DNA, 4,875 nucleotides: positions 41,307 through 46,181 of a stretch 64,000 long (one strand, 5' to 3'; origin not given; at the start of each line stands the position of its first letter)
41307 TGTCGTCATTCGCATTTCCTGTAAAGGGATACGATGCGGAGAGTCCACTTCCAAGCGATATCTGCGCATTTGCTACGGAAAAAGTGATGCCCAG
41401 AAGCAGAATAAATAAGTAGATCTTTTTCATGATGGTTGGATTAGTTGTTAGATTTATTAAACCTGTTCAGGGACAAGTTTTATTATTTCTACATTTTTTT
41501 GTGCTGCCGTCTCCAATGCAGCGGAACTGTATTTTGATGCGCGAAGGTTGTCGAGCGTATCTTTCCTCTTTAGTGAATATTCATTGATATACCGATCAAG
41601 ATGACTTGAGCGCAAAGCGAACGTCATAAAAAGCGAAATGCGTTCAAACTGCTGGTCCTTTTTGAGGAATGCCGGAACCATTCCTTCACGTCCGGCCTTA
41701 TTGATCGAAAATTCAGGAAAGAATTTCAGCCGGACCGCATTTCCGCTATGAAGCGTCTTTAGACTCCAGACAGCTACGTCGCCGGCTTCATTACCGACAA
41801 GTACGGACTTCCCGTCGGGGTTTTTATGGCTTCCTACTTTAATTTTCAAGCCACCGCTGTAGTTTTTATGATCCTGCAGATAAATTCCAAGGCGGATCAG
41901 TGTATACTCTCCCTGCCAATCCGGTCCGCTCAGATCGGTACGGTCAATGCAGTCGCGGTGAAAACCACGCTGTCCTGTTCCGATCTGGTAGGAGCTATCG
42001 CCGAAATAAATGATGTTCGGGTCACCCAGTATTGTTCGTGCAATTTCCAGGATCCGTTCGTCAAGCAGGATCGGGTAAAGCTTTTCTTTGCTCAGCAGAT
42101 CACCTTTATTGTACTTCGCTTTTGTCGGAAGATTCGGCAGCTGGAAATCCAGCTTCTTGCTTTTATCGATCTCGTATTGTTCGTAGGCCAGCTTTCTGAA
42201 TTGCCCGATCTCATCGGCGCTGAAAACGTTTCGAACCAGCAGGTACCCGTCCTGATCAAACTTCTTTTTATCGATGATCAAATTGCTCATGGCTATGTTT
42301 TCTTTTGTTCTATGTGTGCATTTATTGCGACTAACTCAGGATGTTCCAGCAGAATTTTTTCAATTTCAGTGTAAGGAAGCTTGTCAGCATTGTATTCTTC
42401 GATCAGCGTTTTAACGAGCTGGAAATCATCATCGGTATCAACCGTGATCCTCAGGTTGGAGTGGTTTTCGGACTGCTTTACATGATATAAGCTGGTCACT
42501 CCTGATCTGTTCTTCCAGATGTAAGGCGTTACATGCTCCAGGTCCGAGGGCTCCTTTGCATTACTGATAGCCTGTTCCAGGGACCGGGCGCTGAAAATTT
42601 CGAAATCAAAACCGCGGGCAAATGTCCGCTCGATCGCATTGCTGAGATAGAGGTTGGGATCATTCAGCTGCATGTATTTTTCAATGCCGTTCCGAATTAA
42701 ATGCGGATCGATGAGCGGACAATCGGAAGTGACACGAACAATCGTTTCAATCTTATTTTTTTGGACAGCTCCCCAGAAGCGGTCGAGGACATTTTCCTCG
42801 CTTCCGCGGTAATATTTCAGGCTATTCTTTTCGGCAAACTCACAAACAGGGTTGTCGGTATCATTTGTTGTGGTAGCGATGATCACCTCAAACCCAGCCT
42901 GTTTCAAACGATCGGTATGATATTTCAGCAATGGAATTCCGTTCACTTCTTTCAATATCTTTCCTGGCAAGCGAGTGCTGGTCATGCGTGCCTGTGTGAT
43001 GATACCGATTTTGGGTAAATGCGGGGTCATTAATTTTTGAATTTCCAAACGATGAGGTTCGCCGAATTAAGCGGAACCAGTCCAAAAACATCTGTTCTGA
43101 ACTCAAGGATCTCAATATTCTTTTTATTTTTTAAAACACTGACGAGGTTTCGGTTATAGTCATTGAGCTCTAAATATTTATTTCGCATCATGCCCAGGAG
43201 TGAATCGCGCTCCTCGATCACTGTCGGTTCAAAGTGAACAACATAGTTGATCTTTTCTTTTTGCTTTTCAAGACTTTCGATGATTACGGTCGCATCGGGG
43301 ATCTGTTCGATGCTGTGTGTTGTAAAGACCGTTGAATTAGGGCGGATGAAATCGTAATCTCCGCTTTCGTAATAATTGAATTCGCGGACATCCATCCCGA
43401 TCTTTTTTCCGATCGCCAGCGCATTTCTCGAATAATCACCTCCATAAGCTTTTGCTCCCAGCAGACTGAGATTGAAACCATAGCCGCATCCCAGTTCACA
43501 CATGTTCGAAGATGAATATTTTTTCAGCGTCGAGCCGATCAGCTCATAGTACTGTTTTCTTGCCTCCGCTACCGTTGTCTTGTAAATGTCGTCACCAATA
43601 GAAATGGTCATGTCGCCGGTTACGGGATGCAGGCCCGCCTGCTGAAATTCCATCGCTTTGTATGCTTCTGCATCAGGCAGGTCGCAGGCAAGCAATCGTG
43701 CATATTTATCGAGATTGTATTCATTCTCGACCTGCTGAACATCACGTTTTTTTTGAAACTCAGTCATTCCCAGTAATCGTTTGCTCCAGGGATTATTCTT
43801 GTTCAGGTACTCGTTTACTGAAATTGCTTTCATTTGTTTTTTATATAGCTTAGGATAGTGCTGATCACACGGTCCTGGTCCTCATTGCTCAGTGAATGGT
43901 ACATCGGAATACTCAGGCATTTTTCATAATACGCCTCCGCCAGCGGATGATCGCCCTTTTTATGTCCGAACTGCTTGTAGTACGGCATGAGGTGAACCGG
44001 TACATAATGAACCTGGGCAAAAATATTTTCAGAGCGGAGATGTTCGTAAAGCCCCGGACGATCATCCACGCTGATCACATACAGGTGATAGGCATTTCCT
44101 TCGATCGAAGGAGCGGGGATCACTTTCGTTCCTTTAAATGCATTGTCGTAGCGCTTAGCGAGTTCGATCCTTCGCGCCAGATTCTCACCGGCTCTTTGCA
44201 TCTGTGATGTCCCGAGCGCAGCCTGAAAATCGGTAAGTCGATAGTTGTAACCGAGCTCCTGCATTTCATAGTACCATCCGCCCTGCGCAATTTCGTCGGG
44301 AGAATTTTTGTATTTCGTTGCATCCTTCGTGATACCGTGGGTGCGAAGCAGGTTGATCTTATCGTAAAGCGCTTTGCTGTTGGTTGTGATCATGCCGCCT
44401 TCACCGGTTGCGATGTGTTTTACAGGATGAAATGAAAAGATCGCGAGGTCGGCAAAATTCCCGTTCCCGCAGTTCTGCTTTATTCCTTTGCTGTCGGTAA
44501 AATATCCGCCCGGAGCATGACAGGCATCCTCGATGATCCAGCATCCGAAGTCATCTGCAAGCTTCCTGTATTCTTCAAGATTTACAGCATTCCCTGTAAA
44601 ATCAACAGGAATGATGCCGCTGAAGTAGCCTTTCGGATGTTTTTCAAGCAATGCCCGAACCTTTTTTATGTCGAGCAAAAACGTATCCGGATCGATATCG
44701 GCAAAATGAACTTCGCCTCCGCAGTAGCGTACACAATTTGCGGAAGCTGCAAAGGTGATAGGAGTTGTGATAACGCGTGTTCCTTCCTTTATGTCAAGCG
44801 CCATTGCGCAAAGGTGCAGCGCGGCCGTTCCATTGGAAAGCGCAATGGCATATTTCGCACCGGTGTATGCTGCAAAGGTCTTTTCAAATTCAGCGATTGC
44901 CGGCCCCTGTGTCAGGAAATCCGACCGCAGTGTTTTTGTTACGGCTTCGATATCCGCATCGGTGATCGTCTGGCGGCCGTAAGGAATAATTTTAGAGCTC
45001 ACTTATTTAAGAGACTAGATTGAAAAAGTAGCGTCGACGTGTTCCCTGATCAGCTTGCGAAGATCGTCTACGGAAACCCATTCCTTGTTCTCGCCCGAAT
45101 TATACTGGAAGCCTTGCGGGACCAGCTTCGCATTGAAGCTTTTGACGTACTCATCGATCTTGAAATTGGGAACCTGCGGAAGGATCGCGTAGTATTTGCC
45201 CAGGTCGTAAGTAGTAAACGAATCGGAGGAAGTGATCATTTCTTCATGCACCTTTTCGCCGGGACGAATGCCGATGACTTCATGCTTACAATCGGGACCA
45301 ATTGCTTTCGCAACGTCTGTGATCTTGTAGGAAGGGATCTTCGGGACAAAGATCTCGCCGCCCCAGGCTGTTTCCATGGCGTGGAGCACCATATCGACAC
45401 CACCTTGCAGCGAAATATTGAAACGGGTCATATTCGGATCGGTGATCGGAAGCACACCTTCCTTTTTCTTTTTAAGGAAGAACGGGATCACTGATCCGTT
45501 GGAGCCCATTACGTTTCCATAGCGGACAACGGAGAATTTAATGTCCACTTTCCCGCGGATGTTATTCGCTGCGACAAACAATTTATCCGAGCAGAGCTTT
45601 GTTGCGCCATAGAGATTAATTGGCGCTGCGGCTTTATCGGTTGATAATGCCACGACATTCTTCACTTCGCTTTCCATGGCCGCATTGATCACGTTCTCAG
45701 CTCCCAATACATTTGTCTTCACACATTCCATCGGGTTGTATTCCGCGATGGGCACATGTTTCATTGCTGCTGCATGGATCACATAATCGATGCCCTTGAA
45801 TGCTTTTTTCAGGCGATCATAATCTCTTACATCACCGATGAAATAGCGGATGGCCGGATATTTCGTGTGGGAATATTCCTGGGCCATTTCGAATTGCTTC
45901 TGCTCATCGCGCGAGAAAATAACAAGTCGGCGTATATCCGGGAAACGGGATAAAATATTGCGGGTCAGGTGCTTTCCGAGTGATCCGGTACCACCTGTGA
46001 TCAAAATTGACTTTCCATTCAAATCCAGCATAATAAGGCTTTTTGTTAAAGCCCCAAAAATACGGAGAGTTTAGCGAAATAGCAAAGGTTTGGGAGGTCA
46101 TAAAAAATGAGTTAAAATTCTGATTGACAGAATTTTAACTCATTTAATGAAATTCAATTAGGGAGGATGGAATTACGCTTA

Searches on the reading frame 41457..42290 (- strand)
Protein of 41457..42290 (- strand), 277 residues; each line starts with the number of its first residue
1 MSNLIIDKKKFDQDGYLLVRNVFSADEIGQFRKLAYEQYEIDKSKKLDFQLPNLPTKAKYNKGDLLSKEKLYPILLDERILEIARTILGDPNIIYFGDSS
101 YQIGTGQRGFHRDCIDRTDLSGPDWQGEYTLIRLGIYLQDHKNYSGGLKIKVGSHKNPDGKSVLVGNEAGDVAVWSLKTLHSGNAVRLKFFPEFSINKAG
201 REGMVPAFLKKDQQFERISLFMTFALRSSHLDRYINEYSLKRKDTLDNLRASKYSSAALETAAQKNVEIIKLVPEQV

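Call 3: search_protein_families(library=pfam, proteins=[window:41457-42290:-], max_evalue=0.01)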
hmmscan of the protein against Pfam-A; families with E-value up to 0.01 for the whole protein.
window:41457-42290:- (277 aa): 1 family
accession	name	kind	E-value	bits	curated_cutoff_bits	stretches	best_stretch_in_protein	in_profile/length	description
PF05721.19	PhyH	-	6e-10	40.2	22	1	11-185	1-204/213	Phytanoyl-CoA dioxygenase (PhyH)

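Call 5: search_protein_families(library=ncbifam, proteins=[window:41457-42290:-], max_evalue=0.01)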
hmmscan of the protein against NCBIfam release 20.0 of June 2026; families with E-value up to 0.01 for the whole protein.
window:41457-42290:- (277 aa): 1 family
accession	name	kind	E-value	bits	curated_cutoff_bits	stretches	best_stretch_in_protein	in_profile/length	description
TIGR02408.1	ectoine_ThpD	equivalog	0.0011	18.4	336.5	1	9-157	23-171/277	ectoine hydroxylase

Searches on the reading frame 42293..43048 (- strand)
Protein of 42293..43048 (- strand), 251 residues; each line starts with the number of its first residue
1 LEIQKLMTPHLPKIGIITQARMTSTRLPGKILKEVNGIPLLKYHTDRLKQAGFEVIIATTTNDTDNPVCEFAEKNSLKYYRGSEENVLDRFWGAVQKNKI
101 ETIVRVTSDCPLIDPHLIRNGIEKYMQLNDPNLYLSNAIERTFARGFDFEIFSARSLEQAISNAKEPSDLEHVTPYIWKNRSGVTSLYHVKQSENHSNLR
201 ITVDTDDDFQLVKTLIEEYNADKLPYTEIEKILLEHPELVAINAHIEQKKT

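Call 3: search_protein_families(library=pfam, proteins=[window:42293-43048:-], max_evalue=0.01)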
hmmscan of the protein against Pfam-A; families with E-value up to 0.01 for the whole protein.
window:42293-43048:- (251 aa): 2 families
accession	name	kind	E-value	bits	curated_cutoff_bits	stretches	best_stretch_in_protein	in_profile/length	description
PF02348.25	CTP_transf_3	-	1.1e-24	88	22.6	1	16-211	2-201/217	Cytidylyltransferase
PF12804.13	NTP_transf_3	-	7.2e-05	23.5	27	1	29-137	15-123/160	MobA-like NTP transferase domain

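Call 5: search_protein_families(library=ncbifam, proteins=[window:42293-43048:-], max_evalue=0.01)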
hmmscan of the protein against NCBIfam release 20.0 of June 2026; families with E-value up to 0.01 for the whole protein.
window:42293-43048:- (251 aa): 8 families
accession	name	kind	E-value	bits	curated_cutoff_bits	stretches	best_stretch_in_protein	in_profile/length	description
NF009905.0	PRK13368.1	subfamily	3.8e-14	52.6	255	1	14-140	3-127/243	3-deoxy-manno-octulosonate cytidylyltransferase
NF003952.0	PRK05450.1-5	subfamily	1.9e-13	50.1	193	1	13-130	2-121/250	3-deoxy-manno-octulosonate cytidylyltransferase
NF003948.0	PRK05450.1-1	equivalog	1.3e-12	47.5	281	1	16-124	8-119/248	3-deoxy-manno-octulosonate cytidylyltransferase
TIGR00466.1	kdsB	equivalog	5.5e-10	39.1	155.2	1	16-130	5-121/241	3-deoxy-manno-octulosonate cytidylyltransferase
NF003950.0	PRK05450.1-3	subfamily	5.3e-07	29.2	234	1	16-127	5-119/248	3-deoxy-manno-octulosonate cytidylyltransferase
TIGR00454.1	TIGR00454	hypoth_equivalog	2.3e-05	24.4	174.7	1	29-150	18-139/183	TIGR00454 family protein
TIGR03584.1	PseF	equivalog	0.00083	19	205.7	1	17-148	3-143/222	pseudaminic acid cytidylyltransferase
NF001457.0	PRK00317.1-3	equivalog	0.0018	17.8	164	1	30-126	19-114/200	molybdenum cofactor guanylyltransferase MobA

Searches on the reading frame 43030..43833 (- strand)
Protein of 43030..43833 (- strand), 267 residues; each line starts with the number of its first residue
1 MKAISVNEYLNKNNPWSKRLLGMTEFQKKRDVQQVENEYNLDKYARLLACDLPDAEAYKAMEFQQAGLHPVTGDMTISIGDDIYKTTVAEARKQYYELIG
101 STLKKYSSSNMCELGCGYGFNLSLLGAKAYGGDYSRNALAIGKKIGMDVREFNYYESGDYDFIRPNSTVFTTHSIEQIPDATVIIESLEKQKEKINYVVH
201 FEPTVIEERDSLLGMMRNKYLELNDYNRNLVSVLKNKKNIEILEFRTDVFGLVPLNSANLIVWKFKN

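Call 3: search_protein_families(library=pfam, proteins=[window:43030-43833:-], max_evalue=0.01)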
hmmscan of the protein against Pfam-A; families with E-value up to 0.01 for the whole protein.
window:43030-43833:- (267 aa): 0 families

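Call 5: search_protein_families(library=ncbifam, proteins=[window:43030-43833:-], max_evalue=0.01)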
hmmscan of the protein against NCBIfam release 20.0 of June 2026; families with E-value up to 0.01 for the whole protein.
window:43030-43833:- (267 aa): 1 family
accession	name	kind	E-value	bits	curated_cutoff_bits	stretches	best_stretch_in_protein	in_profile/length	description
NF045622.1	Npun_F5560_fam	hypoth_equivalog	0.0089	16.1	125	0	179-236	43-100/156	Npun_F5560 family protein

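Call 41: find_homologous_proteins(query=window:43030-43833:-, max_evalue=0.001)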
Query window:43030-43833:- (267 aa): 150 proteins with E <= 0.001 among 693 candidates; the best 120 are listed.
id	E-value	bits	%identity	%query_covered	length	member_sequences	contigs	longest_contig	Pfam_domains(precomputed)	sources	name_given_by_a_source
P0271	5.9e-132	457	75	100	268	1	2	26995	-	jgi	jgi:hypothetical protein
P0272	1.5e-130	452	72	100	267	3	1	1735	-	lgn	-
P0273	1.1e-129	450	73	100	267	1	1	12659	-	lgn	-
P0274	1.4e-129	449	73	100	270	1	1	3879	-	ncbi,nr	ncbi:MAG: hypothetical protein M3R27_15925 [Bacteroidota bacterium]|nr:hypothetical protein [Bactero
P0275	3.9e-129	448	73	100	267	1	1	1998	-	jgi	jgi:hypothetical protein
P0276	7.6e-129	447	72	100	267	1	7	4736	-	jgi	jgi:SAM-dependent methyltransferase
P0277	7.6e-127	440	71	100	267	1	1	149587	-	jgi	jgi:hypothetical protein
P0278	8.6e-127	440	69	100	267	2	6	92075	-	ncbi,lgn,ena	-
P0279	3.1e-126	438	70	100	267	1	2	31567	-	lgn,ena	-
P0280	3.5e-126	438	69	100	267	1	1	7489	-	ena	-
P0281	1.0e-125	437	70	100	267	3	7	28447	-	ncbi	ncbi:MAG: hypothetical protein ACXVPU_10165 [Bacteroidia bacterium]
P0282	1.1e-125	436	70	100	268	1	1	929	-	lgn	-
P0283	1.6e-125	436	70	100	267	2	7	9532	-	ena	-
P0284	9.9e-125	433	69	100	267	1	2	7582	-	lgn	-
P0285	9.9e-125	433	70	100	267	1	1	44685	-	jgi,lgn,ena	-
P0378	3.7e-81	291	49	100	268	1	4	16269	PF13489.13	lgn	-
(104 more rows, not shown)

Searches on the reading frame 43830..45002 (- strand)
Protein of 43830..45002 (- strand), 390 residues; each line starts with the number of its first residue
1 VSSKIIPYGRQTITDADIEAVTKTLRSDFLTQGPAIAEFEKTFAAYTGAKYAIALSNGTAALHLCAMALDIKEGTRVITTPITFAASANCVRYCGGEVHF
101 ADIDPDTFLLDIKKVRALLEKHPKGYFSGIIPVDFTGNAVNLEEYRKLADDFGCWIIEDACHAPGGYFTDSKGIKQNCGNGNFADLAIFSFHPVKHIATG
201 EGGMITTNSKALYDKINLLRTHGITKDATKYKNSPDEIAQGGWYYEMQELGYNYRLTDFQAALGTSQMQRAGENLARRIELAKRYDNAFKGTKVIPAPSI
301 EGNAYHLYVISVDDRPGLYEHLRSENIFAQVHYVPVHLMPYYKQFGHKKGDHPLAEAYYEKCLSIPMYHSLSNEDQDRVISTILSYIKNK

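Call 3: search_protein_families(library=pfam, proteins=[window:43830-45002:-], max_evalue=0.01)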
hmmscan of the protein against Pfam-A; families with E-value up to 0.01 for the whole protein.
window:43830-45002:- (390 aa): 3 families
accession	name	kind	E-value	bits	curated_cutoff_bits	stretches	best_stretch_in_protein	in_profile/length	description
PF01041.23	DegT_DnrJ_EryC1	-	2.2e-106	356.6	19.8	1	13-383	3-359/360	DegT/DnrJ/EryC1/StrS aminotransferase family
PF00155.27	Aminotran_1_2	-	4e-11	43.1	19.7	1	31-167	38-193/361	Aminotransferase class I and II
PF01053.26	Cys_Met_Meta_PP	-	0.0064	15.5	27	1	33-95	51-112/381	Cys/Met metabolism PLP-dependent enzyme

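Call 5: search_protein_families(library=ncbifam, proteins=[window:43830-45002:-], max_evalue=0.01)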
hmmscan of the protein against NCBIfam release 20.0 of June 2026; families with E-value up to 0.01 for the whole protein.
window:43830-45002:- (390 aa): 13 families
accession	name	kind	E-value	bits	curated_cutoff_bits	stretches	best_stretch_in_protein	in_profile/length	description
TIGR03588.1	PseC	equivalog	1.6e-138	461.8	423.5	1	6-385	2-378/380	UDP-4-amino-4,6-dideoxy-N-acetyl-beta-L-altrosamine transaminase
NF008658.2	PRK11658.1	equivalog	7.5e-69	232.2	631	1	3-386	2-376/379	UDP-4-amino-4-deoxy-L-arabinose aminotransferase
TIGR04181.1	NHT_00031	hypoth_equivalog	7.1e-63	212.6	420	1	13-366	8-357/359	LegC family aminotransferase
NF008687.0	PRK11706.1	equivalog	8.7e-55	186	375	1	6-387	2-374/375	dTDP-4-amino-4,6-dideoxygalactose transaminase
TIGR02379.1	ECA_wecE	subfamily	1.6e-47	162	434.85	1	6-387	2-375/376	dTDP-4-amino-4,6-dideoxy-D-glucose transaminase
TIGR04427.1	PLP_DesI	equivalog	9e-42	143.5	650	1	19-383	36-379/390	dTDP-4-dehydro-6-deoxyglucose aminotransferase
NF011936.0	PRK15407.1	equivalog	6.6e-34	117.4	423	1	3-389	34-438/440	lipopolysaccharide biosynthesis protein RfbH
NF041364.1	GntC_guanitoxin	equivalog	0.00024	20.1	415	1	37-160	47-174/356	guanitoxin biosynthesis PLP-dependent (S)-gamma-hydroxy-L-arginine cyclodehydratase GntC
NF005526.0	PRK07179.1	equivalog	0.00041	19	428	1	27-208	92-263/407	alpha-hydroxyketone-type quorum-sensing autoinducer synthase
TIGR01325.1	O_suc_HS_sulf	equivalog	0.0012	17.5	510.05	1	32-102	52-125/380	O-succinylhomoserine sulfhydrylase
NF006003.0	PRK08133.1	equivalog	0.0027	16.5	522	1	33-88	65-119/396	O-succinylhomoserine sulfhydrylase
TIGR00858.1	bioF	equivalog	0.0029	16.4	426.45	1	35-208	67-234/365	8-amino-7-oxononanoate synthase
NF006004.0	PRK08134.1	equivalog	0.0052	15.5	636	1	33-93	63-122/433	O-acetylhomoserine aminocarboxypropyltransferase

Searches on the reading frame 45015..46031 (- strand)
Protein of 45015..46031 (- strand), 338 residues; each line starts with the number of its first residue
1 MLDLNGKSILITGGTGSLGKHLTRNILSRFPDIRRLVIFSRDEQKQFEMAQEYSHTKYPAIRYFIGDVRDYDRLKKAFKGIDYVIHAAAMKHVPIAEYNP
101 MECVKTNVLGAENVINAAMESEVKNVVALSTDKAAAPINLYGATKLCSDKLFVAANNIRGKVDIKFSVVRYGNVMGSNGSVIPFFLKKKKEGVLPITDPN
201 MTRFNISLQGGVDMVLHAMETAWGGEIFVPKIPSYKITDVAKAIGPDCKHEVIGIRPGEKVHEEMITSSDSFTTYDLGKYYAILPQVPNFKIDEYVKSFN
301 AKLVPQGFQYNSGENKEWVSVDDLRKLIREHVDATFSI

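Call 3: search_protein_families(library=pfam, proteins=[window:45015-46031:-], max_evalue=0.01)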
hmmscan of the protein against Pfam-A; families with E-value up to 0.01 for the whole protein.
window:45015-46031:- (338 aa): 12 families
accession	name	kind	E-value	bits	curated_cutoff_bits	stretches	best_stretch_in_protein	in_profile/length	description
PF02719.21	Polysacc_synt_2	-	1.9e-103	346.1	20.2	1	9-283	1-291/293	Polysaccharide biosynthesis protein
PF01370.27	Epimerase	-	8.4e-24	84.7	20.9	1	9-192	1-196/240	NAD dependent epimerase/dehydratase family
PF01073.25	3Beta_HSD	-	1.2e-17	64.3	22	1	10-137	1-122/280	3-beta hydroxysteroid dehydrogenase/isomerase family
PF16363.11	GDP_Man_Dehyd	-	6.2e-16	59.2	27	1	10-132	1-130/332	GDP-mannose 4,6 dehydratase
PF07993.18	NAD_binding_4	-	8.7e-12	45.2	20.1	1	11-134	1-139/258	Male sterility protein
PF04321.23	RmlD_sub_bind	-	1.1e-10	41.5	27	1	8-179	2-156/287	RmlD substrate binding domain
PF13460.12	NAD_binding_10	-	6.2e-10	39.7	27.2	1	13-135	1-102/184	NAD(P)H-binding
PF08659.16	KR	-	5.6e-07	30.1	22.6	1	9-130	3-135/180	KR domain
PF00106.31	adh_short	-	2.7e-06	27.4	26.6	1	7-172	1-180/195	short chain dehydrogenase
PF05368.20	NmrA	-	2.9e-06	27.5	27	1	7-127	3-103/298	NmrA-like family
PF03435.24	Sacchrp_dh_NADP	-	0.003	18.3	25.1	1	9-89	1-77/129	Saccharopine dehydrogenase NADP binding domain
PF01488.26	Shikimate_DH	-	0.0067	16.9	24.3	0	3-105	9-100/138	Shikimate / quinate 5-dehydrogenase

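Call 5: search_protein_families(library=ncbifam, proteins=[window:45015-46031:-], max_evalue=0.01)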
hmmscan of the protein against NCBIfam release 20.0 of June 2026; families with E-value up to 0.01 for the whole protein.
window:45015-46031:- (338 aa): 46 families (the best 25 are shown)
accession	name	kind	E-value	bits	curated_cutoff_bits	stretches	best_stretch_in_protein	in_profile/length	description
TIGR03589.1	PseB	equivalog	8.1e-154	511.3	407.75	1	4-327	2-323/324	UDP-N-acetylglucosamine 4,6-dehydratase (inverting)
TIGR04130.1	FnlA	equivalog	2e-78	263.7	730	1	5-328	3-325/337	UDP-N-acetylglucosamine 4,6-dehydratase/5-epimerase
TIGR04180.1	EDH_00030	hypoth_equivalog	5e-21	75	475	1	9-133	1-123/297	NAD-dependent 4,6-dehydratase LegB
TIGR01179.1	galE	equivalog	1.4e-15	57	262.3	1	9-178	2-180/332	UDP-glucose 4-epimerase GalE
TIGR03466.1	HpnA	hypoth_equivalog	1.7e-14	53.5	367.65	1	8-132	2-114/327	hopanoid-associated sugar epimerase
TIGR02622.1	CDP_4_6_dhtase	equivalog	1.3e-12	47.5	278.45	1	5-134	3-132/352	CDP-glucose 4,6-dehydratase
TIGR01181.1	dTDP_gluc_dehyt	equivalog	2.2e-12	46.7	365.1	1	9-134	2-128/321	dTDP-glucose 4,6-dehydratase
NF052578.1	StrlDmthSdmBMthl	equivalog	1.6e-11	44.5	600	1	9-144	3-125/328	sterol demethylase protein SdmB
TIGR01214.1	rmlD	equivalog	1.2e-10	41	224.05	1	9-151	2-134/285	dTDP-4-dehydrorhamnose reductase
NF042422.1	oxyalk_red_OleD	equivalog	3.3e-10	39.9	580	1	9-132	3-111/329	2-alkyl-3-oxoalkanoate reductase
NF011728.1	PRK15181.1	equivalog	3.6e-10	39.4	760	1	4-126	13-136/348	Vi polysaccharide biosynthesis UDP-N-acetylglucosaminuronic acid C-4 epimerase TviC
NF042423.1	oxyalk_red_Shew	equivalog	8.9e-10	38.1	580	1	6-132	8-119/331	2-alkyl-3-oxoalkanoate reductase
NF041293.1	G6PDh_Azf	equivalog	1.7e-09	37.5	400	1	7-135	3-119/252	NAD-dependent glucose-6-phosphate dehydrogenase Azf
TIGR01746.1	Thioester-redct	subfamily_domain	7.4e-09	35.3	213.35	1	9-142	2-147/371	thioester reductase domain-containing protein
TIGR02197.1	heptose_epim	equivalog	2.5e-08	33.5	274.6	1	9-178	1-174/316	ADP-glyceromanno-heptose 6-epimerase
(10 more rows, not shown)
